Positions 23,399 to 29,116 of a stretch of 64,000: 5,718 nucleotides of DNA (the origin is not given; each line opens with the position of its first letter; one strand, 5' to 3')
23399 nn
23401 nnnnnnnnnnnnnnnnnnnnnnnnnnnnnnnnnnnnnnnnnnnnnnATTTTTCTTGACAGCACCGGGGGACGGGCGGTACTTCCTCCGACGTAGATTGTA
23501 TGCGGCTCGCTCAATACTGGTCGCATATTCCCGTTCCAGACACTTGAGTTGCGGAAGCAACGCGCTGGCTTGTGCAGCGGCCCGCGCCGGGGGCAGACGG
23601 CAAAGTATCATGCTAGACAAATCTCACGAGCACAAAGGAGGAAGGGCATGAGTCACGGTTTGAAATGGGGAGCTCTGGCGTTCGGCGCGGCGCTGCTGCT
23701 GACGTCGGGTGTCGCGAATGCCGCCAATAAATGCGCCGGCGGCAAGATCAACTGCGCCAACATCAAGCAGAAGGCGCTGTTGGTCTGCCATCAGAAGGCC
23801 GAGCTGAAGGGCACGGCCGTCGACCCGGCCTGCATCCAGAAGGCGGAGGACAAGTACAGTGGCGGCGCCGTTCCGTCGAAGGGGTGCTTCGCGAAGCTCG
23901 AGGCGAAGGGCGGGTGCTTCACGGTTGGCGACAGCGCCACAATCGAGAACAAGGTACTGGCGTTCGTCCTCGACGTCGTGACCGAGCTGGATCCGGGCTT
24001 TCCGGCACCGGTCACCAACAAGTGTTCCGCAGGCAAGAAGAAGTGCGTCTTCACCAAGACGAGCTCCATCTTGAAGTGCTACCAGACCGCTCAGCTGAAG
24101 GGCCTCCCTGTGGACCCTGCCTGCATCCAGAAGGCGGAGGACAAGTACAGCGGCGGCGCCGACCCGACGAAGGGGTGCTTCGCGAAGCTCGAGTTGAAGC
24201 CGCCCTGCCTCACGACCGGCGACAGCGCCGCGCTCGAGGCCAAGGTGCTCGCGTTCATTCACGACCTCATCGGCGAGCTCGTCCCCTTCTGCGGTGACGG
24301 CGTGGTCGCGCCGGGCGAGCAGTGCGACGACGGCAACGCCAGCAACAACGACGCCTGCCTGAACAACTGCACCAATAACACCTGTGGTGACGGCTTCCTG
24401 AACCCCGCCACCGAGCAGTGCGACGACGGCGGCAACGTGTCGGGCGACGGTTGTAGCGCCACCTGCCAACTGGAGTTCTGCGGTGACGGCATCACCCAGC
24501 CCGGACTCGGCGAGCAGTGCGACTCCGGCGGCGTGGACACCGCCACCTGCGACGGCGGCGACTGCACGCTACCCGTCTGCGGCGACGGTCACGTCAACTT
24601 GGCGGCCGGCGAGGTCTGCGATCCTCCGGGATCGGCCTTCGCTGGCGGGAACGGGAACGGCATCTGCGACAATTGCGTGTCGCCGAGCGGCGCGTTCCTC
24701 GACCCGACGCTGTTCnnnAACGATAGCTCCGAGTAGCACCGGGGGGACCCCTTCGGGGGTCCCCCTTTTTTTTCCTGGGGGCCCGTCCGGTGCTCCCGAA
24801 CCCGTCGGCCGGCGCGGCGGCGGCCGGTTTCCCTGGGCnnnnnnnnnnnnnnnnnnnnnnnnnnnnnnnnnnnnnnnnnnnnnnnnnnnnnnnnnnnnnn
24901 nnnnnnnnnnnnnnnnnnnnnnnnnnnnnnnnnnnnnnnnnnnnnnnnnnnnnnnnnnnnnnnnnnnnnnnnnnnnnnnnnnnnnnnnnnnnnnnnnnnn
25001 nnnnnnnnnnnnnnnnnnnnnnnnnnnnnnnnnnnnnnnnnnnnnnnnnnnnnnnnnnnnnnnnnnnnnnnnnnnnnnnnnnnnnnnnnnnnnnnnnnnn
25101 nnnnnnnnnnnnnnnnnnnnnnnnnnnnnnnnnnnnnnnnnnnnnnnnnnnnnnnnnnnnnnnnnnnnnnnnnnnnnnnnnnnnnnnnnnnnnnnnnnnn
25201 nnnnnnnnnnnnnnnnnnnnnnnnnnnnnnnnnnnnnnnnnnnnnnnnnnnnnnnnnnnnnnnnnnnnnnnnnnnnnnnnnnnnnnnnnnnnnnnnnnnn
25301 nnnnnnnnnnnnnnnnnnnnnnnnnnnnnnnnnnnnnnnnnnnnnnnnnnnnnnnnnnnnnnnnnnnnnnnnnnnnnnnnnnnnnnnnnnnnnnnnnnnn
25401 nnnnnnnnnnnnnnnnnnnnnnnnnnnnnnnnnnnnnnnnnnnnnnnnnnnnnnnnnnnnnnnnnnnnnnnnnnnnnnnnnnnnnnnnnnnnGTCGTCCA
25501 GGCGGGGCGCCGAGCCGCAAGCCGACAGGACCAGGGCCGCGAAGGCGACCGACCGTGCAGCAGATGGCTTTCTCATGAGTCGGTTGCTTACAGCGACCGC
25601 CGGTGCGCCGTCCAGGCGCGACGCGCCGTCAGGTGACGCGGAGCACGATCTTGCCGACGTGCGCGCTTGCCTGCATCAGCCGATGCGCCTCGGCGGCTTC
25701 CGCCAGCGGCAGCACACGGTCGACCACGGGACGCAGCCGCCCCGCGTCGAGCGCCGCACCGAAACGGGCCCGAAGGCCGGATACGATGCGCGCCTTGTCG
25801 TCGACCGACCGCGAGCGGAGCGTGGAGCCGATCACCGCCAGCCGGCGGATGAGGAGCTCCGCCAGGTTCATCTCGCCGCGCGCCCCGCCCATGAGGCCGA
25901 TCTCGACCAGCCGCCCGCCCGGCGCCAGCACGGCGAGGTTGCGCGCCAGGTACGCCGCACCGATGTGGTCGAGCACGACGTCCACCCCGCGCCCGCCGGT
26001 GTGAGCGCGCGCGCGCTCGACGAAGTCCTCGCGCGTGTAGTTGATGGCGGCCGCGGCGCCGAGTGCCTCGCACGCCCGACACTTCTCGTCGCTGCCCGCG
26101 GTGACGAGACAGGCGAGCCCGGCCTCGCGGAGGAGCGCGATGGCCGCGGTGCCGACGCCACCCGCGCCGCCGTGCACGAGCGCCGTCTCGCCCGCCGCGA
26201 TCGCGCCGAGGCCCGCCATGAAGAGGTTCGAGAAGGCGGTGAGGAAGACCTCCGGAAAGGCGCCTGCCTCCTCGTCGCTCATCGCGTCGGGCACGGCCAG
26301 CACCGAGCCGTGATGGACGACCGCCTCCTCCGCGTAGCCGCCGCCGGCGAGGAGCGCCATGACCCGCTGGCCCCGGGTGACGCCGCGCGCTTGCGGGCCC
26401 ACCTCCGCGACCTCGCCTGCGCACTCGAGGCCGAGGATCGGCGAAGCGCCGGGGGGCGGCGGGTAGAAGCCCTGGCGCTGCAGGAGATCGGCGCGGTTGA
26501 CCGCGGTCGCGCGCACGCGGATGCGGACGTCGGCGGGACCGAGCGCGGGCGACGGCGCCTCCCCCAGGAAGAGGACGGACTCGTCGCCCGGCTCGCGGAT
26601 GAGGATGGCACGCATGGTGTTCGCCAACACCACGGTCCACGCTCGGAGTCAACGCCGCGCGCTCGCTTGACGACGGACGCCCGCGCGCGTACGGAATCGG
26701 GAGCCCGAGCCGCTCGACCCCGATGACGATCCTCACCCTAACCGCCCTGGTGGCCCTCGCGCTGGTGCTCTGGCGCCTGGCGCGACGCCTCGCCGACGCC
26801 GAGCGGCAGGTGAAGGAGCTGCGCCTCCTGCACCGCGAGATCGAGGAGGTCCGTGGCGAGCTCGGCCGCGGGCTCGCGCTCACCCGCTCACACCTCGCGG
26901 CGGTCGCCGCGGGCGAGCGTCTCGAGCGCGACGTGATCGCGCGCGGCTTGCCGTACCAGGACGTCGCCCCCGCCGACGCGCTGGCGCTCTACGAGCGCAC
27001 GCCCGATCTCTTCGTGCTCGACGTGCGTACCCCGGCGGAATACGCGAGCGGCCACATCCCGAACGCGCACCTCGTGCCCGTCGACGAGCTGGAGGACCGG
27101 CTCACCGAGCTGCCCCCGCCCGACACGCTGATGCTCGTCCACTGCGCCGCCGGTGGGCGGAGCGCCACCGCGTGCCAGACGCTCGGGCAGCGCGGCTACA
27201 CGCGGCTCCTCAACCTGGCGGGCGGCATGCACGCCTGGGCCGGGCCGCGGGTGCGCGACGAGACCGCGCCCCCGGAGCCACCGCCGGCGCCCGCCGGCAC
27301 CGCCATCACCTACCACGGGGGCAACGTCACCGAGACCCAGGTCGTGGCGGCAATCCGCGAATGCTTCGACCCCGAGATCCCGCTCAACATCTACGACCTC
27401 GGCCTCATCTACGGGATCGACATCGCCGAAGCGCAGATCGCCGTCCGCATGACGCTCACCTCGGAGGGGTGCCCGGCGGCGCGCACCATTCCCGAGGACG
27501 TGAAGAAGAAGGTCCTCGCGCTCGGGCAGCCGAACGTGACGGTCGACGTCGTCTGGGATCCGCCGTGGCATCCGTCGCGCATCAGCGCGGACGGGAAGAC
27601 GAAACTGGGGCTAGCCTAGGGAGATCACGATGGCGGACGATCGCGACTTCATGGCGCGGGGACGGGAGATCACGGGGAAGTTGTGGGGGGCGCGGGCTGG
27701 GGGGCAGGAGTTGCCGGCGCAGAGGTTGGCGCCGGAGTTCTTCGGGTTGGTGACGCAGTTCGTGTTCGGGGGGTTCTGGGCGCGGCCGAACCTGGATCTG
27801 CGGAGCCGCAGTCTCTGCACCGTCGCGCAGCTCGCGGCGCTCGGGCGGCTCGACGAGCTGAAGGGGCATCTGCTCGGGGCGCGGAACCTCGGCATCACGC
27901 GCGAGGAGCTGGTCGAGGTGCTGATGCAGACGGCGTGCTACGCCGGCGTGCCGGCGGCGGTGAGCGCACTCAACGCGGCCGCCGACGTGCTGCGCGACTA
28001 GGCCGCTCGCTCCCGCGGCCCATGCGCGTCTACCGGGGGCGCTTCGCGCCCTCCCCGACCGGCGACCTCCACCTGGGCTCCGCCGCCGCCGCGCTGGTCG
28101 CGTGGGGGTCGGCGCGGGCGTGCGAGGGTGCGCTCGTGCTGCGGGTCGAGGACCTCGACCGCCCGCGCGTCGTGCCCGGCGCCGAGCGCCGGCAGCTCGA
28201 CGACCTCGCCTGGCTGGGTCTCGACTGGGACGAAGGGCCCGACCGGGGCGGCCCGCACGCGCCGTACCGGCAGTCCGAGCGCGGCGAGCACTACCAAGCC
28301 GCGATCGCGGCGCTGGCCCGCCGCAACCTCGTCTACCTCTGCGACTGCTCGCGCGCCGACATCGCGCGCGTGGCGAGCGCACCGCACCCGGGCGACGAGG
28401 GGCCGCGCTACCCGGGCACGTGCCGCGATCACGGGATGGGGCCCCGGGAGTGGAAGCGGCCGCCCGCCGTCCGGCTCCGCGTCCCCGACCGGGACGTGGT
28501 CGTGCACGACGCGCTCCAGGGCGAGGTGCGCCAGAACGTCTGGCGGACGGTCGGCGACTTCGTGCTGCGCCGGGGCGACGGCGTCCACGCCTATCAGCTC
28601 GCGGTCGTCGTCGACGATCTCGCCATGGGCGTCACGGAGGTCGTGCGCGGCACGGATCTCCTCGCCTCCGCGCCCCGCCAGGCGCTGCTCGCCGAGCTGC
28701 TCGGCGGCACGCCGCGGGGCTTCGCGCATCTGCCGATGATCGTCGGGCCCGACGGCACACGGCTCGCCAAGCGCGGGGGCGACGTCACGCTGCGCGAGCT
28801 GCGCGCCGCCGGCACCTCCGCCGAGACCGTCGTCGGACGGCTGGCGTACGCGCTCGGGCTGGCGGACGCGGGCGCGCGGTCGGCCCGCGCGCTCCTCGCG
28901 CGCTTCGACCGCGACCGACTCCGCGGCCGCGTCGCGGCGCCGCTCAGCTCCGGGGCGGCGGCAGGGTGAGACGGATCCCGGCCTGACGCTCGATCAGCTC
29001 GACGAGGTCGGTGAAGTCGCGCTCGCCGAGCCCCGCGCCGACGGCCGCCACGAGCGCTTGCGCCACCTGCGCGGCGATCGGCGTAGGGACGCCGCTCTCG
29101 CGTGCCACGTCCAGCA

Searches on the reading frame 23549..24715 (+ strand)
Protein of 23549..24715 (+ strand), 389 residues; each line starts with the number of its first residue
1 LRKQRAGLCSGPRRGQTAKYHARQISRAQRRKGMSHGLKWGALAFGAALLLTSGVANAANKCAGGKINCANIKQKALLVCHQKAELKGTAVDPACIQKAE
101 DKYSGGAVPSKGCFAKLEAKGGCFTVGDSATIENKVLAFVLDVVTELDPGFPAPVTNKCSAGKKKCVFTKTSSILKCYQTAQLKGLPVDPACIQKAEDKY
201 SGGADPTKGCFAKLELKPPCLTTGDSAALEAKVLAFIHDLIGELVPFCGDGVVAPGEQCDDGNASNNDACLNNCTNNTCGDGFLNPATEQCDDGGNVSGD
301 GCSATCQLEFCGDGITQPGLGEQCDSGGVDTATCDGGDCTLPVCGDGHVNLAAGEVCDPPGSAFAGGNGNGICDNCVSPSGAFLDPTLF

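Call 56: search_protein_families(library=pfam, proteins=[window:23549-24715:+], max_evalue=0.00001)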
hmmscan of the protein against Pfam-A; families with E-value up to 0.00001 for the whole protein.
window:23549-24715:+ (389 aa): 1 family
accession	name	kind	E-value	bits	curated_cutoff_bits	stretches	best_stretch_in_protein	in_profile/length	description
PF13948.11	DUF4215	-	3.9e-14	53.1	27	1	245-274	18-46/47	Domain of unknown function (DUF4215)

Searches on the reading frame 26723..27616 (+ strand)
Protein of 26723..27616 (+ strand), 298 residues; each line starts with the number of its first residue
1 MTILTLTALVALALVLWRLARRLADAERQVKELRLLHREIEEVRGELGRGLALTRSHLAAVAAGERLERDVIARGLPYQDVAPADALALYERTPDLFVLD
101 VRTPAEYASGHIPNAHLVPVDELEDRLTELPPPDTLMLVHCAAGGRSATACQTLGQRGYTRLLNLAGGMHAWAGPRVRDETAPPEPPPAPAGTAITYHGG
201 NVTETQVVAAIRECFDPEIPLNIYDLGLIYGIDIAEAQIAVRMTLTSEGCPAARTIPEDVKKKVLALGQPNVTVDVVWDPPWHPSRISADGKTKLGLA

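Call 56: search_protein_families(library=pfam, proteins=[window:26723-27616:+], max_evalue=0.00001)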
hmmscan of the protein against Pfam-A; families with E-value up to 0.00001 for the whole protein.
window:26723-27616:+ (298 aa): 2 families
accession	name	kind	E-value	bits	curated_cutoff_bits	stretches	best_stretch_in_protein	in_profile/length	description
PF00581.25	Rhodanese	-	3.7e-17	63.1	22.2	1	86-173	5-100/102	Rhodanese-like domain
PF01883.24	FeS_assembly_P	-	2.2e-14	53.9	23.5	1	204-273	1-70/73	Iron-sulfur cluster assembly protein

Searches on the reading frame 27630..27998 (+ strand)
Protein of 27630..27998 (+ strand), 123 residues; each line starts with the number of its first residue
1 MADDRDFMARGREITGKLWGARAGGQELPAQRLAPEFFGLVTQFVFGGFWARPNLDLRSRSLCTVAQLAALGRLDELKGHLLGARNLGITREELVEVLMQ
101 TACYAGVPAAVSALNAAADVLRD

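Call 56: search_protein_families(library=pfam, proteins=[window:27630-27998:+], max_evalue=0.00001)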
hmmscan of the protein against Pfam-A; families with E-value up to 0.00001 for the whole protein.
window:27630-27998:+ (123 aa): 1 family
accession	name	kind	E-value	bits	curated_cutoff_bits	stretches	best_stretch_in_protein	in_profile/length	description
PF02627.25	CMD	-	7.7e-21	74.3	23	1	35-119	1-84/84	Carboxymuconolactone decarboxylase family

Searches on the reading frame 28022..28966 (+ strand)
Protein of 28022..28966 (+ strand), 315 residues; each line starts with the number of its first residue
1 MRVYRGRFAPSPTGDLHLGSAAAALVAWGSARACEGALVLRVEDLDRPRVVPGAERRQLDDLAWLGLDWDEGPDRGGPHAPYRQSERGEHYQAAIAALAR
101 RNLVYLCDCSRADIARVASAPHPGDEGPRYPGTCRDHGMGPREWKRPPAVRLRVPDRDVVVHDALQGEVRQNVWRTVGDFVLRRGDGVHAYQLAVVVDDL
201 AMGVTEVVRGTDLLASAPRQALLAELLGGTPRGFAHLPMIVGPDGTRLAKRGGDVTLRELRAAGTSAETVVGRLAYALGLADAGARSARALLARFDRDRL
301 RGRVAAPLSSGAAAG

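Call 30: find_related_loci(query=window:28022-28966:+, collection=genome_contigs, flank=10000)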
Query seq(315 aa) (315 aa) in genome_contigs; peptide patterns used: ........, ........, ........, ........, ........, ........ (x = any residue, [..] = any of these).
600 stretches matched a pattern (row limit reached: there are more); 594 encode a relative of the query (tblastn E <= 1e-3); the best 80 are kept; 80 distinct loci.
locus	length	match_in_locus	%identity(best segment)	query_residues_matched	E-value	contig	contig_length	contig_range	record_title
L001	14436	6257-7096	59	3-280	2e-91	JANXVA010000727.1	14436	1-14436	MAG: Myxococcales bacterium isolate 340R_metabat_70 340R_k141_156751, whole genome shotgun sequence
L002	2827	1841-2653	59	7-279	2e-92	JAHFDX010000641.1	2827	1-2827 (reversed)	MAG: Myxococcales bacterium isolate nzgw255 NODE_41400_length_2828_cov_1.840783, whole genome shotgun sequence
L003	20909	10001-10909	52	3-299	4e-89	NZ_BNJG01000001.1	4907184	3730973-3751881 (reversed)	Ktedonobacter robiniae strain SOSP1-30 sequence1, whole genome shotgun sequence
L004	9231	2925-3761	52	5-283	6e-87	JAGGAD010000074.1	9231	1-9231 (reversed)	MAG: Bacillota bacterium isolate CTSoil_081 scaffold_4378, whole genome shotgun sequence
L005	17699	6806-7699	53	6-300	3e-86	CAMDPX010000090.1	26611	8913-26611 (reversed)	MAG: Planctomyces sp. SH-PL62 isolate ZH-03apr19-232 genome assembly, contig: ZH-03apr19-C2430, whole genome shotgun seq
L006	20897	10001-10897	58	3-296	4e-89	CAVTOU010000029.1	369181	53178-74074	MAG: uncultured proteobacterium isolate MFD05942.bin.3.140 genome assembly, contig: contig_95392, whole genome shotgun s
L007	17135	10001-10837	56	6-280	1e-85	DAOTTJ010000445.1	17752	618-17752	MAG TPA_asm: Ktedonobacteraceae bacterium isolate B93_191 k193_306734, whole genome shotgun sequence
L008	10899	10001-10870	54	3-284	4e-85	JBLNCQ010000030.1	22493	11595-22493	MAG: Bacillota bacterium isolate MAG121 PRJNA950955_bin29_renamed_29, whole genome shotgun sequence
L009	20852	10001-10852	53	5-282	2e-84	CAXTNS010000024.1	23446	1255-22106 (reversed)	MAG TPA_asm: uncultured Thermoanaerobaculia bacterium isolate public_SRR14722161_metawrap_bin.3 genome assembly, contig:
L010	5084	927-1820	52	6-300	5e-84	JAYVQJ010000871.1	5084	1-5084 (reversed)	MAG: Planctomycetia bacterium isolate GL72_UP_concoct_294 GL72_UP_concoct_294_870, whole genome shotgun sequence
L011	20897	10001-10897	54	6-299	6e-84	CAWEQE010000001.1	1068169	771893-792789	MAG: Rubricoccaceae bacterium isolate MFD01721.bin.2.107 genome assembly, contig: contig_13259, whole genome shotgun seq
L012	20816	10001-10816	58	6-280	7e-84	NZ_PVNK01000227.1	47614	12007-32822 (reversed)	Enhygromyxa salina strain SWB005 ENSA5_contig000227, whole genome shotgun sequence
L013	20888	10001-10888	56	3-294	4e-83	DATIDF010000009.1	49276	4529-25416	MAG TPA_asm: Anaeromyxobacter sp. isolate SMAG_U16336 k141_1013467, whole genome shotgun sequence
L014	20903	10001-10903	50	5-301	6e-83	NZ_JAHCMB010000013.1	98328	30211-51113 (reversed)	Paenibacillus sinensis strain HN-1 scaffold107, whole genome shotgun sequence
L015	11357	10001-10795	50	6-268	1e-80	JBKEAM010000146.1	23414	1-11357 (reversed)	MAG: Oscillospiraceae bacterium isolate VLC_098 k121_7961559, whole genome shotgun sequence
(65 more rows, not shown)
